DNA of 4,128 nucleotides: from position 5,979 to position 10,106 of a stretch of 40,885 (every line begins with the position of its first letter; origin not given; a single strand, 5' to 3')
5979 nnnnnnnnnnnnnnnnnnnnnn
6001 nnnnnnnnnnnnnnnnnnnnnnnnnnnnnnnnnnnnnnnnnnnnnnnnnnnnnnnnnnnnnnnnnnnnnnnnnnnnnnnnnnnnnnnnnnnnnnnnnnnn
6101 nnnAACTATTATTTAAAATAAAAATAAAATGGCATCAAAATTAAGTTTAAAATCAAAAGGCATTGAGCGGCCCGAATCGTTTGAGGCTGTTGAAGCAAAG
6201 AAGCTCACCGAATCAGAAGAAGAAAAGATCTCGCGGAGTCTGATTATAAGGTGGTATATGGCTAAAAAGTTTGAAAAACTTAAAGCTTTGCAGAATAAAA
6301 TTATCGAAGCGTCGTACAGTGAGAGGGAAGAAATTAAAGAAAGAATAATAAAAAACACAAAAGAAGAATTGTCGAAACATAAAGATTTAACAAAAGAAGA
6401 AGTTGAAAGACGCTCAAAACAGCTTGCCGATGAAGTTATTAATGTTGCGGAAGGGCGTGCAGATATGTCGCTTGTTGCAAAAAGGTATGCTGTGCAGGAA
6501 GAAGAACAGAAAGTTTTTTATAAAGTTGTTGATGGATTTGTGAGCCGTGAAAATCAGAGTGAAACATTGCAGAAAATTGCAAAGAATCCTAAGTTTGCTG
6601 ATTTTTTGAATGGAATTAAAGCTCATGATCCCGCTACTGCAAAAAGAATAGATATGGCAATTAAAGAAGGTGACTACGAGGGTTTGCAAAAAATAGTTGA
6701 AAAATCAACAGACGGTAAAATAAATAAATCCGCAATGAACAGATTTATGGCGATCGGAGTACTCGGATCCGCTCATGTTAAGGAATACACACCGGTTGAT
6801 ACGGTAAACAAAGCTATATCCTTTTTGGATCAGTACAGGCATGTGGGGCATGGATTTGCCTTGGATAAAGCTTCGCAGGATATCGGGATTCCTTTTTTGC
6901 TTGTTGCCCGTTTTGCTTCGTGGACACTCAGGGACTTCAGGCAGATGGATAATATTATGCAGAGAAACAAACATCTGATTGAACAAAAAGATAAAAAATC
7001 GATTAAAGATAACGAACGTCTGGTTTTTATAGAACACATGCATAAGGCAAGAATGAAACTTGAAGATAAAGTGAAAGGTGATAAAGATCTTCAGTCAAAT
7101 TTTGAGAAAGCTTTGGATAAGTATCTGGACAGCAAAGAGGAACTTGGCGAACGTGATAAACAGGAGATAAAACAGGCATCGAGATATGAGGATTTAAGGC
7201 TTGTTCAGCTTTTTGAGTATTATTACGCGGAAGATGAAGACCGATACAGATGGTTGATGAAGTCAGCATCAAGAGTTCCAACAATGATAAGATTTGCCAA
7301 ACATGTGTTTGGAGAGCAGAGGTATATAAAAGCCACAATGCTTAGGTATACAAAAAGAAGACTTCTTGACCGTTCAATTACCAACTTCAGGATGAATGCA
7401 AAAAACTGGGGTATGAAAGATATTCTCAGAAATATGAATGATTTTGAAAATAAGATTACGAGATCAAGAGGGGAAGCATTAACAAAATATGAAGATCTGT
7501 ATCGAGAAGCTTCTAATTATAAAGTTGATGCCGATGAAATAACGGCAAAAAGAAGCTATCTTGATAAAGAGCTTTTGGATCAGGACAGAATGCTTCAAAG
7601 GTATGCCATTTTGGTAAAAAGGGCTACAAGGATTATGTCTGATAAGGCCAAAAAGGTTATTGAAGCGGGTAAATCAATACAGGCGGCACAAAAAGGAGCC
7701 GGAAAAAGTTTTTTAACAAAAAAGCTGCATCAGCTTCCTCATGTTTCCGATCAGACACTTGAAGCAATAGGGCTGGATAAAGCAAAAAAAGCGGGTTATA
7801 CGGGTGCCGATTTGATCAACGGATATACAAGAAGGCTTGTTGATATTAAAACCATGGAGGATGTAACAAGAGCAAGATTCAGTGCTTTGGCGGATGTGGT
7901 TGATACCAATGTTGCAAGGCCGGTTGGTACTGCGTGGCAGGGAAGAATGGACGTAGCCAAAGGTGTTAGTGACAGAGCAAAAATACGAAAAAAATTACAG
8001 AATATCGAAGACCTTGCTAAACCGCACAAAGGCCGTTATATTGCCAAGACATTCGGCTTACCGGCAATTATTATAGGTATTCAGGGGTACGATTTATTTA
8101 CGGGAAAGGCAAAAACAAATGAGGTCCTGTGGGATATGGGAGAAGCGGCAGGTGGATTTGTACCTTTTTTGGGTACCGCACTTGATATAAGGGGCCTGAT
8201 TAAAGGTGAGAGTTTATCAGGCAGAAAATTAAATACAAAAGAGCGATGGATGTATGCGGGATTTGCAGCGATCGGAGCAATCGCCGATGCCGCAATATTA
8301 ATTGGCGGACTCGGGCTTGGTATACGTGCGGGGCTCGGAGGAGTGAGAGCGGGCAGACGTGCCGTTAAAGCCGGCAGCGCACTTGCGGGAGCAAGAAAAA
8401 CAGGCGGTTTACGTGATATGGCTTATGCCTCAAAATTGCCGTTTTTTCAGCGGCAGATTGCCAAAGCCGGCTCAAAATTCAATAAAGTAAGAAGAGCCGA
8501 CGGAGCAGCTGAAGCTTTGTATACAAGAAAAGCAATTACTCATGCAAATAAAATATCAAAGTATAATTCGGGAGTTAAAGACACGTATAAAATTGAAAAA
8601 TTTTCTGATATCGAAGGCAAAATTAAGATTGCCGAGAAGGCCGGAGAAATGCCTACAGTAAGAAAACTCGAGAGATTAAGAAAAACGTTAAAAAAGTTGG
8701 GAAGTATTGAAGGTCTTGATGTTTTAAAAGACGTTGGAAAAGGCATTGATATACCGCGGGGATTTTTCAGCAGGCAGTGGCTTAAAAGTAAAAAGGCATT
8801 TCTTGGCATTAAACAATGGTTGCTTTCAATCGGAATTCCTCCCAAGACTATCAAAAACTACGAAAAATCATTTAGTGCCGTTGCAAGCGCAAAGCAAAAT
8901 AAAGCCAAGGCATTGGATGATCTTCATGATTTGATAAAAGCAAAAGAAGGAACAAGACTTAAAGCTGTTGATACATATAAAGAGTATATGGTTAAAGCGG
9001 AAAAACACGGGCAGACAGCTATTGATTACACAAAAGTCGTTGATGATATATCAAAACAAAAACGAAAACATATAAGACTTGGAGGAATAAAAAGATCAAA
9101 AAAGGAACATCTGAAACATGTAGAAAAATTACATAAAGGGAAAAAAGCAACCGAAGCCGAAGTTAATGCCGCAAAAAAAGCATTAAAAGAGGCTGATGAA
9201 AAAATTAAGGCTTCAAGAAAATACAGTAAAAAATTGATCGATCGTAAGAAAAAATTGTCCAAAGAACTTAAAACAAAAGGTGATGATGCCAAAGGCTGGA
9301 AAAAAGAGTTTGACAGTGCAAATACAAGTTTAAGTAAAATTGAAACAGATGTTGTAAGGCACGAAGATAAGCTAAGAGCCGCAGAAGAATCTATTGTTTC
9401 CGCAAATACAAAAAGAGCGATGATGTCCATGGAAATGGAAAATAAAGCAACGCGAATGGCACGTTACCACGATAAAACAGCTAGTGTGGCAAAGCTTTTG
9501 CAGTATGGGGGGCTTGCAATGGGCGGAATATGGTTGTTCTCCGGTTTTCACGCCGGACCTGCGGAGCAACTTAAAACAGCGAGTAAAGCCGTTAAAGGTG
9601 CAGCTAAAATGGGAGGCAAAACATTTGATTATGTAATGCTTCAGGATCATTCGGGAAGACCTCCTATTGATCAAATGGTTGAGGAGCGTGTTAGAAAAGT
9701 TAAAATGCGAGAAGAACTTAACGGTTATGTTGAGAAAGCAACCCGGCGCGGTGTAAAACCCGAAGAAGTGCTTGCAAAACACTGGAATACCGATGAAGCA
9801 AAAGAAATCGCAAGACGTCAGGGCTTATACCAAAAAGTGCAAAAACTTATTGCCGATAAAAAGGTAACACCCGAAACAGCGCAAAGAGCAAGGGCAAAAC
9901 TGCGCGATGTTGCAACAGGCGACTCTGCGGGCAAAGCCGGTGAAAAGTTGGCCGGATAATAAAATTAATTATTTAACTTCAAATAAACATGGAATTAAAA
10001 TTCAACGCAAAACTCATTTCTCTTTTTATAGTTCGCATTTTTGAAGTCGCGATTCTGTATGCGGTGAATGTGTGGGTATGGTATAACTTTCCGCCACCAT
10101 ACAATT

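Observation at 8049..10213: PT-TG-like (pre-toxin TG) segment in the third giant protein, followed by a tiny two-TM gene: a polymorphic-toxin/immunity-like layout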

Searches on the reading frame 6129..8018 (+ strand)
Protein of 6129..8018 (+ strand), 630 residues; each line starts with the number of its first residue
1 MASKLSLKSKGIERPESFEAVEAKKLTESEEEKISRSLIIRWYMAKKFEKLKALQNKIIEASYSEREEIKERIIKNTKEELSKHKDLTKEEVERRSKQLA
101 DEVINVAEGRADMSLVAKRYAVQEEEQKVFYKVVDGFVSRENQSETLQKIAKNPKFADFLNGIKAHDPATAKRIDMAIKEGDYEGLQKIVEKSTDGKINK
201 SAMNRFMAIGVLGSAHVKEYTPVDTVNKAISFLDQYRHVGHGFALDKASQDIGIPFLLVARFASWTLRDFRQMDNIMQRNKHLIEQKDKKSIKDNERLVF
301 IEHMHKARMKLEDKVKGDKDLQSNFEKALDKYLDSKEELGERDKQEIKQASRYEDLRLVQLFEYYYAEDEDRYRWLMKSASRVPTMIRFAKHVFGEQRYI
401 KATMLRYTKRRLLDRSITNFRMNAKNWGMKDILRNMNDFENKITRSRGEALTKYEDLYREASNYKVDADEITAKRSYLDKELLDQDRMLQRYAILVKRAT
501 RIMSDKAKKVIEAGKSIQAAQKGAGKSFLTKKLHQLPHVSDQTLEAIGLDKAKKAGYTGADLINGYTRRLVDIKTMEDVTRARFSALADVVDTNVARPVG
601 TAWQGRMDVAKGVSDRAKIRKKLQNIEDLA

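Call 80: predict_structure(alignment_id=A8)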
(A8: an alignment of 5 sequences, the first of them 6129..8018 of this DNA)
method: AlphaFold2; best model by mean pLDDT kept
length: 630 residues; sequences in the alignment: 5
mean_pLDDT: 61.1   pTM: 0.45
mean pLDDT of the five models: 61.1, 59.7, 59.4, 57.1, 55.9
residues with pLDDT >= 90: 3; 70-90: 277; 50-70: 134; < 50: 216
segments of 3 or more residues with pLDDT < 50: 1-16, 214-224, 237-239, 350-354, 379-500, 576-630
pLDDT, mean of each block of 10 residues (from residue 1): 26 42 79 83 78 84 83 89 72 84 73 70 68 63 66 75 76 84 81 80 74 46 55 55 76 76 68 76 79 80 84 75 67 57 54 57 66 51 37 31 33 38 45 46 36 35 35 34 39 46 59 75 76 78 78 77 69 49 39 35 34 38 38
secondary structure, 60 per line:
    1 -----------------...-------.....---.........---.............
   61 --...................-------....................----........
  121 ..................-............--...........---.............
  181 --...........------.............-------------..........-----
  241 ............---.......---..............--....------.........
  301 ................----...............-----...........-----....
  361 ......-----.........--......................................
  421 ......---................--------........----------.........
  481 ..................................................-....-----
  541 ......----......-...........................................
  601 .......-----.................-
elements in order: H28-32 H36-44 H48-60 H63-81 H89-108 H113-138 H140-151 H154-164 H168-180 H183-193 H200-212 H226-235 H241-252 H256-262 H267-279 H282-285 H292-316 H321-335 H341-351 H358-366 H372-380 H383-426 H430-445 H454-461 H472-530 H541-546 H551-556 H559-607 H613-629

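Call 84: fold_search(model_id=the predicted structure, library=pdb)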
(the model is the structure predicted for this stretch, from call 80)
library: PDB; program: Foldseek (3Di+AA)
matches with E <= 10: 62; with E <= 0.001: 0
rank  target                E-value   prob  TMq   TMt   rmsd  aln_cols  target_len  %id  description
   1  6grk_A                8.4e-01  0.04  0.06  0.09  29.4       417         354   10  Structure of the soluble AhlB of the tripartite alpha-pore forming toxin, AHL, from Aeromonas hydrophila. (released 2019-07-03)
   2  8f7n                  1.4e+00  0.06  0.08  0.12  31.8       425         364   12  Crystal structure of chemoreceptor McpZ ligand sensing domain (released 2023-07-05)
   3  7sqc_W0               1.8e+00  0.05  0.11  0.07  73.3       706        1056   13  Ciliary C1 central pair apparatus isolated from Chlamydomonas reinhardtii (released 2022-04-13)
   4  8glv_Dp               2.2e+00  0.05  0.09  0.04  74.8       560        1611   13  96-nm repeat unit of doublet microtubules from Chlamydomonas reinhardtii flagella (released 2023-05-31)
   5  6yt5_A                2.5e+00  0.04  0.09  0.09  46.0       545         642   11  Cryo-EM structure of T7 bacteriophage DNA translocation gp15-gp16 core complex intermediate assembly (released 2021-09-08)
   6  3qt8_B                2.9e+00  0.20  0.06  0.10  11.4        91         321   16  Crystal structure of mutant S192A Staphylococcus epidermidis mevalonate diphosphate decarboxylase complexed with inhib (released 2011-05-11)
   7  7sqc_W1               2.9e+00  0.03  0.10  0.07  67.0       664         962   10  Ciliary C1 central pair apparatus isolated from Chlamydomonas reinhardtii (released 2022-04-13)
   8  4du7_A                3.3e+00  0.18  0.06  0.10  11.8        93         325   16  Crystal structure of Staphylococcus epidermidis mevalonate diphosphate decarboxylase complexed with substrate mevalona (released 2012-07-11)
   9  7woo_C                3.4e+00  0.04  0.09  0.05  26.9       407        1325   14  Cryo-EM structure of the inner ring protomer of the Saccharomyces cerevisiae nuclear pore complex (released 2022-04-13)
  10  1ya0_B                3.9e+00  0.03  0.09  0.11  25.7       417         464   12  Crystal structure of the N-terminal domain of human SMG7 (released 2005-03-15)
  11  2qiz                  4.0e+00  0.04  0.09  0.06  23.5       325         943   14  Structure of the yeast U-box-containing ubiquitin ligase Ufd2p (released 2007-09-18)
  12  7vci_I                4.4e+00  0.03  0.12  0.08  27.1       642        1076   10  Structure of Xenopus laevis NPC nuclear ring asymmetric unit (released 2022-02-02)
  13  7q21_E                4.7e+00  0.06  0.07  0.15  18.0       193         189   11  III2-IV2 respiratory supercomplex from Corynebacterium glutamicum (released 2022-02-02)
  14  9cpa_Q                4.9e+00  0.04  0.12  0.15  28.8       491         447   11  Structure of a Mammalian DHX29-bound 43S Pre-initiation Complex (released 2025-07-23)
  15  4kzg_C                4.9e+00  0.02  0.07  0.11  26.4       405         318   12  Crystal structure of zebrafish MO25 (released 2013-09-11)
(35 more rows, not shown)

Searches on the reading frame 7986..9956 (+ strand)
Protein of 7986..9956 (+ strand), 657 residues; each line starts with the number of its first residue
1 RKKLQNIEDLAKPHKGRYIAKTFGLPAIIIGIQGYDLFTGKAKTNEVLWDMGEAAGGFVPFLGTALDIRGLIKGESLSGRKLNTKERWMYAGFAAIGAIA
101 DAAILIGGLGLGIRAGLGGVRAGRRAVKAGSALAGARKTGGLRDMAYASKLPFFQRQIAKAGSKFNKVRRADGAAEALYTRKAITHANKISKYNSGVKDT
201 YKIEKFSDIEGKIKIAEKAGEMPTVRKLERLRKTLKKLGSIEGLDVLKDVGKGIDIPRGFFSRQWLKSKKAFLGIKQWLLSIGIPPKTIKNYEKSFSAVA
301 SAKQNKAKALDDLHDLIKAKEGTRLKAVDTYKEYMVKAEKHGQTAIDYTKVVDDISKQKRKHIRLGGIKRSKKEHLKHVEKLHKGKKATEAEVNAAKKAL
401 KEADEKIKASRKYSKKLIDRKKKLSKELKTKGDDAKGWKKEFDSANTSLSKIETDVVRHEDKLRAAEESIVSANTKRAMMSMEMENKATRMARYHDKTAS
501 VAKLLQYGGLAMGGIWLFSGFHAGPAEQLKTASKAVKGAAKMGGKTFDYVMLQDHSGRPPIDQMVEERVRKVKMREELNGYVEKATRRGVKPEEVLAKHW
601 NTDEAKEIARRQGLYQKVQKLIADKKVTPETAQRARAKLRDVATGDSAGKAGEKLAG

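Call 79: predict_structure(alignment_id=A7)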
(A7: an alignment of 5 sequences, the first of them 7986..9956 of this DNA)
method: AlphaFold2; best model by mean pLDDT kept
length: 657 residues; sequences in the alignment: 5
mean_pLDDT: 57.5   pTM: 0.35
mean pLDDT of the five models: 57.5, 57.3, 56.2, 55.4, 55.0
residues with pLDDT >= 90: 43; 70-90: 220; 50-70: 88; < 50: 306
segments of 3 or more residues with pLDDT < 50: 1-65, 69-72, 76-79, 85-185, 237-265, 281-283, 489-569, 641-657
pLDDT, mean of each block of 10 residues (from residue 1): 29 31 30 30 34 40 49 50 48 42 34 34 32 31 30 31 28 28 49 69 69 83 79 57 31 34 56 57 60 78 79 79 78 84 90 88 84 83 75 84 92 94 92 89 88 81 74 66 56 38 32 30 34 35 28 28 37 71 78 86 81 85 81 57 41 37
secondary structure, 60 per line:
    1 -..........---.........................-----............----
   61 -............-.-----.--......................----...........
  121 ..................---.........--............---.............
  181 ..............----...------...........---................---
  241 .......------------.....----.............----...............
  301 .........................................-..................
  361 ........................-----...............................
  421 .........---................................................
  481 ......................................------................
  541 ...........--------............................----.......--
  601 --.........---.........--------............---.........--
elements in order (helices of 4 or more, strands of 3 or more residues): H2-11 H15-39 H45-56 H62-73 H84-105 H110-138 H142-150 H153-164 H168-194 H208-218 H222-237 H241-247 H260-264 H269-281 H286-341 H343-384 H390-429 H433-518 H525-551 H560-587 H592-598 H603-611 H615-623 H632-643 H647-655

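Call 83: fold_search(model_id=the predicted structure, library=pdb)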
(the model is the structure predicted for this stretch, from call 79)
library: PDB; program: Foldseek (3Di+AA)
matches with E <= 10: 372; with E <= 0.001: 0
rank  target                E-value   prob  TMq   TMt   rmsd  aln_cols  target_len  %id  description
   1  7zr1_D                4.3e-02  0.41  0.10  0.09  67.5       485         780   14  Chaetomium thermophilum Mre11-Rad50-Nbs1 complex bound to ATPyS (composite structure) (released 2023-01-11)
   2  7zr1_C                1.8e-01  0.21  0.10  0.09  65.0       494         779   13  Chaetomium thermophilum Mre11-Rad50-Nbs1 complex bound to ATPyS (composite structure) (released 2023-01-11)
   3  9e5c_5k               2.4e-01  0.25  0.10  0.02  46.5       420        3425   13  Cryo-EM structure of 96 nm repeat of microtubule doublet from T. brucei flagellum (released 2025-03-12)
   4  9g3d_A                2.8e-01  0.72  0.14  0.21  24.4       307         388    9  Cryo-EM structure of SbmA in the inward-facing-narrow conformation bound to 2 sybodies (released 2025-07-23)
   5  6djl_C                3.5e-01  0.99  0.19  0.48  17.4       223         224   10  Crystal structure of the Rab11 GEF SH3BP5 bound to nucleotide free Rab11A (released 2018-09-26)
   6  9qwr_B                3.8e-01  0.97  0.15  0.47  14.8       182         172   15  MIC60 helical bundle dimer (released 2026-02-25)
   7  6ixf_B                4.6e-01  0.69  0.12  0.30  17.9       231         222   14  Crystal structure of SeMet apo SH3BP5 (P41) (released 2019-03-20)
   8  9g3f_B                4.8e-01  0.33  0.14  0.18  24.7       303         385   10  Cryo-EM structure of SbmA in the inward-facing-wide conformation (released 2025-07-23)
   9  3o1j_A                4.8e-01  0.28  0.10  0.18  28.6       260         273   13  Crystal Structure of the TorS sensor domain - TorT complex in the absence of isopropanol (released 2011-12-21)
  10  9g3d_B                5.0e-01  0.47  0.13  0.19  25.1       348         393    9  Cryo-EM structure of SbmA in the inward-facing-narrow conformation bound to 2 sybodies (released 2025-07-23)
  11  9ngj_A                5.2e-01  0.35  0.12  0.13  24.9       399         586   12  CryoEM structure of human ABCD3 bound to Phytanoyl-CoA (released 2025-12-17)
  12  4tx5_A                5.4e-01  0.60  0.10  0.33  18.3       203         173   12  Crystal structure of Smac-DIABLO (in space group P65) (released 2015-07-15)
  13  7xec_B                5.4e-01  0.23  0.11  0.12  27.0       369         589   10  Cryo-EM structure of human ABCD1 E630Q in the presence of ATP in inward-facing state 2 (released 2023-03-29)
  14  6ixf_A                5.7e-01  0.80  0.14  0.35  20.9       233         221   14  Crystal structure of SeMet apo SH3BP5 (P41) (released 2019-03-20)
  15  9a6c_A                5.7e-01  0.14  0.09  0.10  19.6       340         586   12  Integrative model of YYDD-YYDB by crosslinking MS and deep learning (released 2024-09-18)
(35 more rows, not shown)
